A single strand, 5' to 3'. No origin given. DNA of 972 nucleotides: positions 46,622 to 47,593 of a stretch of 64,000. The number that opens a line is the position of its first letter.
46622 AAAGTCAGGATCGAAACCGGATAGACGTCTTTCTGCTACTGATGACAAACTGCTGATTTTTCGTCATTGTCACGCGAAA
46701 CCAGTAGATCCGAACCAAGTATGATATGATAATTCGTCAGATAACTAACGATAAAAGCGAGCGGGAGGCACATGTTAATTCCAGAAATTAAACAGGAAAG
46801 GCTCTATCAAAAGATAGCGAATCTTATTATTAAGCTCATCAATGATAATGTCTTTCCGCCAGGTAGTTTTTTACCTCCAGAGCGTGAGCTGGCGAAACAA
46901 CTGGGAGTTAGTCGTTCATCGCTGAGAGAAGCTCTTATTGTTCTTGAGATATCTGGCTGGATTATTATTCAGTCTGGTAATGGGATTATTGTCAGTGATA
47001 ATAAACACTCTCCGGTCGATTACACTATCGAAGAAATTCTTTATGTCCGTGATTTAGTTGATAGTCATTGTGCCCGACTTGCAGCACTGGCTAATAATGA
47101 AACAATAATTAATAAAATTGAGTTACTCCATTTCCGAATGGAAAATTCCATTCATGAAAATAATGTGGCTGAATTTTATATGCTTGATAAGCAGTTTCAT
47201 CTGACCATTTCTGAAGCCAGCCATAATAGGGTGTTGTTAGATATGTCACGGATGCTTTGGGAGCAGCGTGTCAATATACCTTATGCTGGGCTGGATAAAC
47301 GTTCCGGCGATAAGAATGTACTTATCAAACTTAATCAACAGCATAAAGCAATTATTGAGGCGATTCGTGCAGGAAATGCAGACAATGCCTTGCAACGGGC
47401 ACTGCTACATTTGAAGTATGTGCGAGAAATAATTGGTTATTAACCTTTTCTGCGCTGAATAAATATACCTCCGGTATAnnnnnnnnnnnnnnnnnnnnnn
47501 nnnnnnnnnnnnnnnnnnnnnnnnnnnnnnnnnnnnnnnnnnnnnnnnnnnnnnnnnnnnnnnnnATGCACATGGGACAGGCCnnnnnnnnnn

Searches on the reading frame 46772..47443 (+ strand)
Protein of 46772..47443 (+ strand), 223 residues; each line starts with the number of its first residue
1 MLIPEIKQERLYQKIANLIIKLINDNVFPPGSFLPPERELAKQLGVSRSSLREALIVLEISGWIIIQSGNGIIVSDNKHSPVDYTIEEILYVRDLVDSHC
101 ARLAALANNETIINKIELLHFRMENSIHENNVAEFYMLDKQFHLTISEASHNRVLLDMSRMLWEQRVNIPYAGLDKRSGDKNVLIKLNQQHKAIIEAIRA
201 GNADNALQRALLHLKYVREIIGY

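Call 9: search_protein_families(library=ncbifam, proteins=[window:46772-47443:+])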
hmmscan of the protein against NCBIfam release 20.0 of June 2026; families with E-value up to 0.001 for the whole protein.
window:46772-47443:+ (223 aa): 27 families (the best 25 are shown)
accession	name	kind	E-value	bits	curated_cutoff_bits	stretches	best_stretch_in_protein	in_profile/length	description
NF007741.0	PRK10421.1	equivalog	2.4e-30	105.8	311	1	8-221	5-233/262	transcriptional regulator LldR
NF007588.0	PRK10225.1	equivalog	1.5e-27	96.6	442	1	6-218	5-228/257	Uxu operon transcriptional regulator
NF007001.0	PRK09464.1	equivalog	9.7e-25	87.6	330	1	4-221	4-232/254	pyruvate dehydrogenase complex transcriptional repressor PdhR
NF007442.0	PRK09990.1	equivalog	9.9e-24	84.1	301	1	8-219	8-233/256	transcriptional regulator GlcC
NF003011.0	PRK03837.1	subfamily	1.2e-22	80.7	260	1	6-219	9-231/241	transcriptional regulator NanR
NF008571.0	PRK11523.1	equivalog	5.6e-22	78.4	396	1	7-202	5-206/258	transcriptional regulator ExuR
TIGR03338.1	phnR_burk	equivalog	2.1e-18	66.7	271.5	1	12-214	13-206/212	phosphonate utilization associated transcriptional regulator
NF003444.0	PRK04984.1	equivalog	2.7e-14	53.3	189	1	18-74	15-71/239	fatty acid metabolism transcriptional regulator FadR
TIGR02812.1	fadR_gamma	equivalog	4.4e-14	52.7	249.2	1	18-78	14-74/235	fatty acid metabolism transcriptional regulator FadR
NF052282.1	PLP_TF_PdxR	equivalog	1.8e-11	43.8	320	1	11-83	2-74/448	MocR-like pyridoxine biosynthesis transcription factor PdxR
NF052290.2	MocR_like_YczR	exception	8.8e-11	41.2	487.4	1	8-108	17-117/458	MocR-like transcription factor YczR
TIGR02404.1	trehalos_R_Bsub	equivalog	8.9e-10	38.6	211.95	1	12-79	2-69/233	trehalose operon repressor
TIGR02018.2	his_ut_repres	equivalog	1.2e-09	37.9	220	1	12-89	1-78/226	histidine utilization transcriptional repressor HutC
TIGR02325.1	C_P_lyase_phnF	equivalog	2.2e-09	37.2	156.8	1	11-86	9-81/238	phosphonate metabolism transcriptional regulator PhnF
NF052441.1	TransRegRv0792c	equivalog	4.6e-09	35.9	400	1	15-82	21-88/260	Rv0792c family HTH-type transcriptional regulator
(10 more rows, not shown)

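Call 32: find_homologous_proteins(query=window:46772-47443:+, max_evalue=1e-30)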
Query window:46772-47443:+ (223 aa): 185 proteins with E <= 1e-30 among 3249 candidates; the best 120 are listed.
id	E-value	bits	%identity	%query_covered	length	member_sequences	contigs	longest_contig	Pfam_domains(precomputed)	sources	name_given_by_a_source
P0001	2.5e-136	470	99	100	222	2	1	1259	PF07729.18,PF00392.28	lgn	-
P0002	6.4e-135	466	100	97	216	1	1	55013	PF07729.18,PF00392.28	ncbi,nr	ncbi:TPA: FadR family transcriptional regulator, partial [Escherichia coli]|nr:FadR family transcrip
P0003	1.3e-134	465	97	100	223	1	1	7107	PF07729.18,PF00392.28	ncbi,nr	ncbi:FadR family transcriptional regulator [Escherichia coli]|nr:FadR family transcriptional regulat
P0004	5.2e-129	446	100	93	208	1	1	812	PF07729.18,PF00392.28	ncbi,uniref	ncbi:GntR family transcriptional regulator, partial [Escherichia coli]|uniref:FadR/GntR family trans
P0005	8.3e-129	446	96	100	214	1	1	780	PF07729.18,PF00392.28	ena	-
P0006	3.8e-128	443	93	100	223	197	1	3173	PF07729.18,PF00392.28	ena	-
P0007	3.1e-122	424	92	96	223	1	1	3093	PF07729.18,PF00392.28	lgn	-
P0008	3.8e-120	417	98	87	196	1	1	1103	PF07729.18,PF00392.28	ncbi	-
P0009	9.1e-110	383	92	86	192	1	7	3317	PF07729.18,PF00392.28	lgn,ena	-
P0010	1.2e-106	373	76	100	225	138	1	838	PF07729.18,PF00392.28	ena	-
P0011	2.6e-105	369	76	100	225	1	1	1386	PF07729.18,PF00392.28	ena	-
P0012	1.5e-103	363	75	100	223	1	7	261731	PF07729.18,PF00392.28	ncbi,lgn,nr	ncbi:FadR family transcriptional regulator [Salmonella enterica]|nr:FadR family transcriptional regu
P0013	3.3e-103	362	74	100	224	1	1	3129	PF07729.18,PF00392.28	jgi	jgi:GntR family transcriptional regulator, uxu operon transcriptional repressor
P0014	2.0e-102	359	77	99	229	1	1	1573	PF07729.18,PF00392.28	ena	-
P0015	3.2e-102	359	73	100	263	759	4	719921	PF07729.18,PF00392.28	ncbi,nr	ncbi:TPA: FadR/GntR family transcriptional regulator [Salmonella enterica subsp. enterica serovar Ty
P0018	1.0e-100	354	71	100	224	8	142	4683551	PF07729.18,PF00392.28,PF01877.23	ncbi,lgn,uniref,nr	ncbi:FadR family transcriptional regulator [Salmonella bongori]|uniref:FadR family transcriptional r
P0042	3.2e-65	238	52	99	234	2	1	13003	PF07729.18,PF00392.28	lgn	-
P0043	2.6e-64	235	55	99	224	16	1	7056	PF07729.18,PF00392.28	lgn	-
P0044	2.9e-63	232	55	99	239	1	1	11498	PF07729.18,PF00392.28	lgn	-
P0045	5.5e-62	227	53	99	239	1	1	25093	PF07729.18,PF00392.28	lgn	-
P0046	8.2e-60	220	53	100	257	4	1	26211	PF07729.18,PF00392.28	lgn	-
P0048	4.9e-58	214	49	99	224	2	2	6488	PF07729.18,PF00392.28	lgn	-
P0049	1.1e-56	210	49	99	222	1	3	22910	PF07729.18,PF00392.28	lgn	-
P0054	1.5e-51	193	45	97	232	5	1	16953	PF07729.18,PF00392.28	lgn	-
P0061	2.8e-41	160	42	97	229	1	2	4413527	PF07729.18,PF00392.28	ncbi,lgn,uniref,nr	ncbi:FadR/GntR family transcriptional regulator [Paludibacterium yongneupense]|uniref:FadR/GntR fami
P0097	9.9e-36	142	39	97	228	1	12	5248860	PF07729.18,PF00392.28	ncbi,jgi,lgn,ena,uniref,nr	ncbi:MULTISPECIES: FadR/GntR family transcriptional regulator [Erwinia]|uniref:Regulatory protein n=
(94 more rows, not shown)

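Call 33: find_encoding_contigs(protein=P0018, flank=6000, max_places=2)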
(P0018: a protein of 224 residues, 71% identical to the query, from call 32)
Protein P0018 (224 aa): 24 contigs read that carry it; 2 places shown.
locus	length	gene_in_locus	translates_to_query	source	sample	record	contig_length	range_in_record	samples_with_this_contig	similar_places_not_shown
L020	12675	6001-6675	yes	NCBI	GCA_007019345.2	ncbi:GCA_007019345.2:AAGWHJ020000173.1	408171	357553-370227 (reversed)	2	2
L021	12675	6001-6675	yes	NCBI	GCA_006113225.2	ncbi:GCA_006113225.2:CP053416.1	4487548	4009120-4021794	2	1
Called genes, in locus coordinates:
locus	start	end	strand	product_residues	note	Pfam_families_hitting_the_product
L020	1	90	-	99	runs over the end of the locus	PF01455:HupF_HypC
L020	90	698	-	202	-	PF01750:HycI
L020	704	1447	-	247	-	PF01292:Ni_hydr_CYTB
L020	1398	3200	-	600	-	PF27537:HoxH (weak), PF00374:NiFeSe_Hases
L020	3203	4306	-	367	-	PF01058:Oxidored_q6, PF14720:NiFe_hyd_SSU_C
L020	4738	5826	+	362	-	PF02275:CBAH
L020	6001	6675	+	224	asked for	PF00392:GntR, PF07729:FCD, PF01877:RNA_binding (weak)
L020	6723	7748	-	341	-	PF08240:ADH_N, PF16912:Glu_dehyd_C (weak), PF00107:ADH_zinc_N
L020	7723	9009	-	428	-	PF07690:MFS_1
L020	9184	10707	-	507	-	PF10142:PhoPQ_related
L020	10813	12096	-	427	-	PF06779:MFS_4, PF12832:MFS_1_like, PF07690:MFS_1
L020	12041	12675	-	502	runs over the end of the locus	PF01266:DAO (weak), PF01494:FAD_binding_3, PF07992:Pyr_redox_2 (faint), PF13450:NAD_binding_8 (faint)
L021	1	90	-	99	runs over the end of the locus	PF01455:HupF_HypC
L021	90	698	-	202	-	PF01750:HycI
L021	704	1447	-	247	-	PF01292:Ni_hydr_CYTB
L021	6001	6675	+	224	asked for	PF00392:GntR, PF07729:FCD, PF01877:RNA_binding (weak)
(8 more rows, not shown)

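Call 34: find_encoding_contigs(protein=P0045, flank=6000, max_places=2)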
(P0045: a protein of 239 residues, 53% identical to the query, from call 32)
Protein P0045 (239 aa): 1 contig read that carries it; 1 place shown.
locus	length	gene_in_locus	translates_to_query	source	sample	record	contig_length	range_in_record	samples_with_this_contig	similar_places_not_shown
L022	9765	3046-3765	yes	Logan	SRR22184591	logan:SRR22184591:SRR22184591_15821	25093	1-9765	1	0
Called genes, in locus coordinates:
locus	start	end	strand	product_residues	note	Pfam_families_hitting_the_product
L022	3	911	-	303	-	?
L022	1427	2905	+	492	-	PF00479:G6PD_N, PF02781:G6PD_C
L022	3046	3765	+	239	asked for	PF00392:GntR, PF07729:FCD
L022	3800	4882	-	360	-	PF08240:ADH_N, PF16912:Glu_dehyd_C, PF00107:ADH_zinc_N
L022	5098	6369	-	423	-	PF06808:DctM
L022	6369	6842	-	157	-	PF04290:DctQ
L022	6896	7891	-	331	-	PF03480:DctP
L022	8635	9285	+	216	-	PF01081:Aldolase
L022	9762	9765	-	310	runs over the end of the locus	PF01208:URO-D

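Call 35: find_encoding_contigs(protein=P0042, flank=6000, max_places=2)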
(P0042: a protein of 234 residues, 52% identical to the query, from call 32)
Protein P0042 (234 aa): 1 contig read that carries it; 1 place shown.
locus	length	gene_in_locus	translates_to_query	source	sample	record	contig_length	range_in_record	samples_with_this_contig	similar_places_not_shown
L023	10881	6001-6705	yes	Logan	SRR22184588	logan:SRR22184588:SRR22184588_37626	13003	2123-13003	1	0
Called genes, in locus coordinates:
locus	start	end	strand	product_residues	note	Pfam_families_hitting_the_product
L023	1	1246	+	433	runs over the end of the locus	PF08525:OapA_N (weak), PF04225:LysM_OapA (weak), PF22310:NMB0315_dom_I (faint), PF19425:Csd3_N2, PF01551:Peptidase_M23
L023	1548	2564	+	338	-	PF03279:Lip_A_acyltrans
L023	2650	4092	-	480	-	PF00224:PK, PF02887:PK_C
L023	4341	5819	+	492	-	PF00479:G6PD_N, PF02781:G6PD_C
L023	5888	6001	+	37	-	-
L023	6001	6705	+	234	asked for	PF00392:GntR, PF07729:FCD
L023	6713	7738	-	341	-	PF08240:ADH_N, PF16912:Glu_dehyd_C, PF00107:ADH_zinc_N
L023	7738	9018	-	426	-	PF07690:MFS_1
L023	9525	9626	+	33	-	-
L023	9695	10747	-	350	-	PF00877:NLPC_P60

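Call 41: find_encoding_contigs(protein=P0044, flank=6000, max_places=1)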
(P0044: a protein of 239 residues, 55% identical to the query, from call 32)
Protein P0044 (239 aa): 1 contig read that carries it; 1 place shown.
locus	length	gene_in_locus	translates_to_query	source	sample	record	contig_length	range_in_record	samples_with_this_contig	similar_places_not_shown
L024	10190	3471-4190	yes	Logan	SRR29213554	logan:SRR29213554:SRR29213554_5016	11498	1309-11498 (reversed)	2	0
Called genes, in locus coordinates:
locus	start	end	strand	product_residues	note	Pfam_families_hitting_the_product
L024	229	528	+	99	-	-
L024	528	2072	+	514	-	PF03929:PepSY_TM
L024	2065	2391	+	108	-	PF11804:DUF3325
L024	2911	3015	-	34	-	-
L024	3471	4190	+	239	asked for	PF00392:GntR, PF07729:FCD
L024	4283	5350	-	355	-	PF08240:ADH_N, PF16912:Glu_dehyd_C, PF00107:ADH_zinc_N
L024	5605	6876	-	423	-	PF06808:DctM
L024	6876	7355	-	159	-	PF04290:DctQ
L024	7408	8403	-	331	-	PF03480:DctP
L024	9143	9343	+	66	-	-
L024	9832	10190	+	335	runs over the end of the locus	PF00174:Oxidored_molyb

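Call 42: find_encoding_contigs(protein=P0046, flank=6000, max_places=1)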
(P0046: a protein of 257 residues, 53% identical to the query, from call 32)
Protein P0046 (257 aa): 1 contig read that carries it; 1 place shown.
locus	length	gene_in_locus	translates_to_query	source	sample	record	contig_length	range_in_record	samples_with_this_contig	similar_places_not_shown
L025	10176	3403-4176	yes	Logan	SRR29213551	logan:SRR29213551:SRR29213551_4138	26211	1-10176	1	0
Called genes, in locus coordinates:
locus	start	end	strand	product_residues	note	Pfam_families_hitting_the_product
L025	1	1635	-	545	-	?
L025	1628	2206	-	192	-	PF04060:FeS, PF12838:Fer4_7 (faint), PF00037:Fer4, PF12797:Fer4_2 (weak), PF12837:Fer4_6 (weak), PF13237:Fer4_10 (weak), PF14697:Fer4_21, PF13187:Fer4_9 (weak), +1 more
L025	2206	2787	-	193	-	PF02508:Rnf-Nqr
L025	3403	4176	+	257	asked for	PF00392:GntR, PF07729:FCD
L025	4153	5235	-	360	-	PF08240:ADH_N, PF16912:Glu_dehyd_C (weak), PF00107:ADH_zinc_N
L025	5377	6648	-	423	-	PF06808:DctM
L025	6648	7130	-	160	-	PF04290:DctQ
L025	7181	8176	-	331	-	PF03480:DctP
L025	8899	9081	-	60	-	-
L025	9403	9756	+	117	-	PF08238:Sel1 (faint)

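Call 43: find_encoding_contigs(protein=P0049, flank=6000, max_places=1)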
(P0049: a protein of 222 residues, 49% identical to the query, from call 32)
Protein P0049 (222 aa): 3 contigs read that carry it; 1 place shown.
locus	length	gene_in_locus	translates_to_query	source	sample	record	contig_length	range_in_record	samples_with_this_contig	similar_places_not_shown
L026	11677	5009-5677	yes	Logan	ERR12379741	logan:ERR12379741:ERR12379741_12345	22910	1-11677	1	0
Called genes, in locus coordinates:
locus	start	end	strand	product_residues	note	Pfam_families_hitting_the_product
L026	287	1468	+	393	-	PF03786:UxuA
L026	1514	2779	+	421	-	PF07690:MFS_1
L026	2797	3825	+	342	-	PF08240:ADH_N, PF16912:Glu_dehyd_C (weak), PF00107:ADH_zinc_N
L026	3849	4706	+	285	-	PF00106:adh_short, PF13561:adh_short_C2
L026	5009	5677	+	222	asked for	PF00392:GntR, PF07729:FCD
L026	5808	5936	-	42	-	-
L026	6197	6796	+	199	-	-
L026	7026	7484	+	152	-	PF08808:RES (weak)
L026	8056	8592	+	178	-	PF01613:Flavin_Reduct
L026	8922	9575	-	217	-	PF00300:His_Phos_1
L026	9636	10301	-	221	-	PF00834:Ribul_P_3_epim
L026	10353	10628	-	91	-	PF02699:YajC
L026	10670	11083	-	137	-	PF03610:EIIA-man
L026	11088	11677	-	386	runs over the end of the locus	PF01232:Mannitol_dh, PF08125:Mannitol_dh_C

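Call 44: find_encoding_contigs(protein=P0054, flank=6000, max_places=1)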
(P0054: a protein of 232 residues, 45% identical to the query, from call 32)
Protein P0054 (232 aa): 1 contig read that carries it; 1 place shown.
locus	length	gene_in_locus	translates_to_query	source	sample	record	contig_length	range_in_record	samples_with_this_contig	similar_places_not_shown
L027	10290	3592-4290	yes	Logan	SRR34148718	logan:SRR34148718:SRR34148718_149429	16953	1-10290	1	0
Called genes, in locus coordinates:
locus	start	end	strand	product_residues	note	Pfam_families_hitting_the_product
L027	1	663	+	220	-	?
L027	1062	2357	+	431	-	PF07690:MFS_1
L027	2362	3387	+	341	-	PF08240:ADH_N, PF00107:ADH_zinc_N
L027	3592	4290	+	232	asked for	PF00392:GntR, PF07729:FCD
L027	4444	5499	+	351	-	PF00724:Oxidored_FMN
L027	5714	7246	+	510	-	-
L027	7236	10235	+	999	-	PF07520:SrfB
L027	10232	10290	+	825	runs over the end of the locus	PF10139:Virul_Fac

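Call 47: find_encoding_contigs(protein=P0043, flank=5000, max_places=1)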
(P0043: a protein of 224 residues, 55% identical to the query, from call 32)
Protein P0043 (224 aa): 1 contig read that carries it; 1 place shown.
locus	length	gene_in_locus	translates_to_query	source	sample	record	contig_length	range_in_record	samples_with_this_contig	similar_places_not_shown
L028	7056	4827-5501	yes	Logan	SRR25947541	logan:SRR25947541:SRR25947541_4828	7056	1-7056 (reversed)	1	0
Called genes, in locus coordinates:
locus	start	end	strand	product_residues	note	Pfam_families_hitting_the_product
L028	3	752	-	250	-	?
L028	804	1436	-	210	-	PF00027:cNMP_binding, PF13545:HTH_Crp_2, PF00325:Crp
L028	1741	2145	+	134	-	PF02566:OsmC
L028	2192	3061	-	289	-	PF00485:PRK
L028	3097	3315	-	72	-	PF06794:UPF0270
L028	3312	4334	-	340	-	PF00561:Abhydrolase_1, PF12146:Hydrolase_4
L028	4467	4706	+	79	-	-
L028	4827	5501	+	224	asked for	PF00392:GntR, PF07729:FCD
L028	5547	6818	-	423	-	PF06808:DctM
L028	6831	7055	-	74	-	?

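Call 48: find_encoding_contigs(protein=P0048, flank=5000, max_places=1)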
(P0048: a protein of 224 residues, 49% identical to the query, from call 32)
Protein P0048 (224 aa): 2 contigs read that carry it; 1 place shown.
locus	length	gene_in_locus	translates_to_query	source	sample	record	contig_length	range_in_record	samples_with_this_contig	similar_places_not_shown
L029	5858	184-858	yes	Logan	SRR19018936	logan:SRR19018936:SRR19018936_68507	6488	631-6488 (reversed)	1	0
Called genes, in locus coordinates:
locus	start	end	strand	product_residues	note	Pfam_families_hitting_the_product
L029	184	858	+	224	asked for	PF00392:GntR, PF07729:FCD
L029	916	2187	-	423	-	PF06808:DctM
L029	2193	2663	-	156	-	PF04290:DctQ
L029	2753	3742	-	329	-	PF03480:DctP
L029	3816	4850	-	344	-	PF08240:ADH_N, PF00107:ADH_zinc_N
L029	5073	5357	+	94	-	-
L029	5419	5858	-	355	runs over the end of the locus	?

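Call 49: find_encoding_contigs(protein=P0061, flank=6000, max_places=1)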
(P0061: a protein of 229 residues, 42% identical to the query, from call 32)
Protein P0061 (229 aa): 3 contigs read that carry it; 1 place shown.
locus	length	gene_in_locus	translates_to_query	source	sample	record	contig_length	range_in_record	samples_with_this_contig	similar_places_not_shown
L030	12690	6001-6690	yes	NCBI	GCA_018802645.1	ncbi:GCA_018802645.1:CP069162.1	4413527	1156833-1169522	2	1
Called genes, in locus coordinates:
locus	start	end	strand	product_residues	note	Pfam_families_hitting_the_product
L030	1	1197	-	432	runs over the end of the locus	PF07690:MFS_1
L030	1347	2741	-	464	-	PF02614:UxaC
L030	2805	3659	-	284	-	PF00106:adh_short, PF13561:adh_short_C2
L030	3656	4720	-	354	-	PF03786:UxuA, PF01261:AP_endonuc_2 (weak)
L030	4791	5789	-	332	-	PF00294:PfkB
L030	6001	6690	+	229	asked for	PF00392:GntR, PF07729:FCD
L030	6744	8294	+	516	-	PF02743:dCache_1 (weak), PF22588:dCache_1_like, PF00990:GGDEF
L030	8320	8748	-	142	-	PF12903:DUF3830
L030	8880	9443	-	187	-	PF08207:EFP_N, PF01132:EFP, PF09285:Elong-fact-P_C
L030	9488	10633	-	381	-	PF10093:EarP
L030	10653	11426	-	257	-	-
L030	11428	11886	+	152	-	PF01757:Acyl_transf_3 (weak)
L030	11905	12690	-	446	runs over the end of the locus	PF00120:Gln-synt_C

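Call 50: find_encoding_contigs(protein=P0097, flank=6000, max_places=1)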
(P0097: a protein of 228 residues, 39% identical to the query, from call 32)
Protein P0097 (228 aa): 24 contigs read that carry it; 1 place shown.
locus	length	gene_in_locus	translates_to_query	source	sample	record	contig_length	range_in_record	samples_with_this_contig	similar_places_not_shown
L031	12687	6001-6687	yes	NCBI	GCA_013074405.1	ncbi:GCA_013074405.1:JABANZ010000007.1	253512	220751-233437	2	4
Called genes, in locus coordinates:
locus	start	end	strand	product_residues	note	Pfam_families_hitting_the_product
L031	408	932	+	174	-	-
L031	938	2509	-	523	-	PF12792:CSS-motif, PF00563:EAL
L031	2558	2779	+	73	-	-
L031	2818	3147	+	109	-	-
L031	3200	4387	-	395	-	PF03786:UxuA, PF01261:AP_endonuc_2 (weak)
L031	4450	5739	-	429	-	PF00083:Sugar_tr, PF07690:MFS_1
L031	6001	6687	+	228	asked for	PF00392:GntR, PF07729:FCD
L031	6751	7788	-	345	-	PF01594:AI-2E_transport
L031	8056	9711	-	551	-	PF00528:BPD_transp_1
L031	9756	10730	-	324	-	PF01547:SBP_bac_1, PF13531:SBP_bac_11, PF13416:SBP_bac_8, PF13343:SBP_bac_6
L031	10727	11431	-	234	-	PF13191:AAA_16 (weak), PF00005:ABC_tran, PF13304:AAA_21 (faint)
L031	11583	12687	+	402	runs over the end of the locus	PF07690:MFS_1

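Call 74: search_solved_structures(query=window:46772-47443:+, max_evalue=0.00001)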
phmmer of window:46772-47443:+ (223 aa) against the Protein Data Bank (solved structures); distinct sequences matched with E-value up to 0.00001: 18.
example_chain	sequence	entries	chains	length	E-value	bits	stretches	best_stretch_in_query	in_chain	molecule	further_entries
9jpj_C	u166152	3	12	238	8.4e-13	51.9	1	11-216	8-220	Pyruvate dehydrogenase complex repressor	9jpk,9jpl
9wfi_A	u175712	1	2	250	9e-13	51.8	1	8-75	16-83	Uncharacterized HTH-type transcriptional regulator Rv0494,Fatty acid metabolism regulator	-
6az6_A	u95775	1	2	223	7.1e-12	48.9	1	11-218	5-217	GntR family transcriptional regulator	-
2di3_A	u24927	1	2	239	1.3e-10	44.7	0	19-71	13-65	Bacterial regulatory proteins, GntR family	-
5kvr_A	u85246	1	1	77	2.4e-10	43.9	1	4-74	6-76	Pyruvate dehydrogenase complex repressor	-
1hw1_A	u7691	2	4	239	1.9e-09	41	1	18-74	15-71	FATTY ACID METABOLISM REGULATOR PROTEIN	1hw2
1e2x_A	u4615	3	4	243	1.9e-09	40.9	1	18-74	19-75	FATTY ACID METABOLISM REGULATOR PROTEIN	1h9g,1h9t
5dv5_A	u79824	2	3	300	4.7e-09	39.7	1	18-75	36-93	GntR family transcriptional regulator | Fatty acid metabolism regulator protein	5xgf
4p96_A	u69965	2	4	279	5.3e-09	39.5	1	18-74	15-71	Fatty acid metabolism regulator protein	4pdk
8y3z_A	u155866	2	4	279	5.5e-09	39.4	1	18-74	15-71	Fatty acid metabolism regulator protein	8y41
4p9u_E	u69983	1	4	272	5.6e-09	39.4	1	18-74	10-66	Fatty acid metabolism regulator protein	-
3sxy_A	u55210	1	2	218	1.7e-08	37.8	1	6-218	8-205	Transcriptional regulator, GntR family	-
3fms_A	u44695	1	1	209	6.7e-08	35.9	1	13-218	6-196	Transcriptional regulator, GntR family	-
6on4_A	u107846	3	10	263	7e-08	35.8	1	9-215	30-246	HTH-type transcriptional repressor NanR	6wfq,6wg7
8pqm_A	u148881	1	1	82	2.9e-07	33.8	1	5-74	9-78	FadR family transcriptional regulator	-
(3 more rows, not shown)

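Call 80: find_encoding_contigs(protein=P0015, flank=5000, max_places=2)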
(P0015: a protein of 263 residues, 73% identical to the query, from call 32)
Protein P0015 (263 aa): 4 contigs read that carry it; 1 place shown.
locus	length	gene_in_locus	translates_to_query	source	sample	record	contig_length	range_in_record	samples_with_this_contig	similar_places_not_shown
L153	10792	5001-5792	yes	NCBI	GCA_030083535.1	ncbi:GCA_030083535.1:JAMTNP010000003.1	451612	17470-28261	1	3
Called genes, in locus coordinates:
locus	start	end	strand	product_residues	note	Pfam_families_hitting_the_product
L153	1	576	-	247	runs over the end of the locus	PF01292:Ni_hydr_CYTB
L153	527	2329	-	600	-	PF27537:HoxH (weak), PF00374:NiFeSe_Hases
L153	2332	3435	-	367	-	PF01058:Oxidored_q6, PF14720:NiFe_hyd_SSU_C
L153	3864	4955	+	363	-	PF02275:CBAH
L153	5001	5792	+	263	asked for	PF00392:GntR, PF07729:FCD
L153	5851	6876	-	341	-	PF08240:ADH_N, PF16912:Glu_dehyd_C (weak), PF00107:ADH_zinc_N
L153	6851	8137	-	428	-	PF07690:MFS_1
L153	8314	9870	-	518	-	PF10142:PhoPQ_related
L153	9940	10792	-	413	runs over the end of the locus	PF12832:MFS_1_like, PF07690:MFS_1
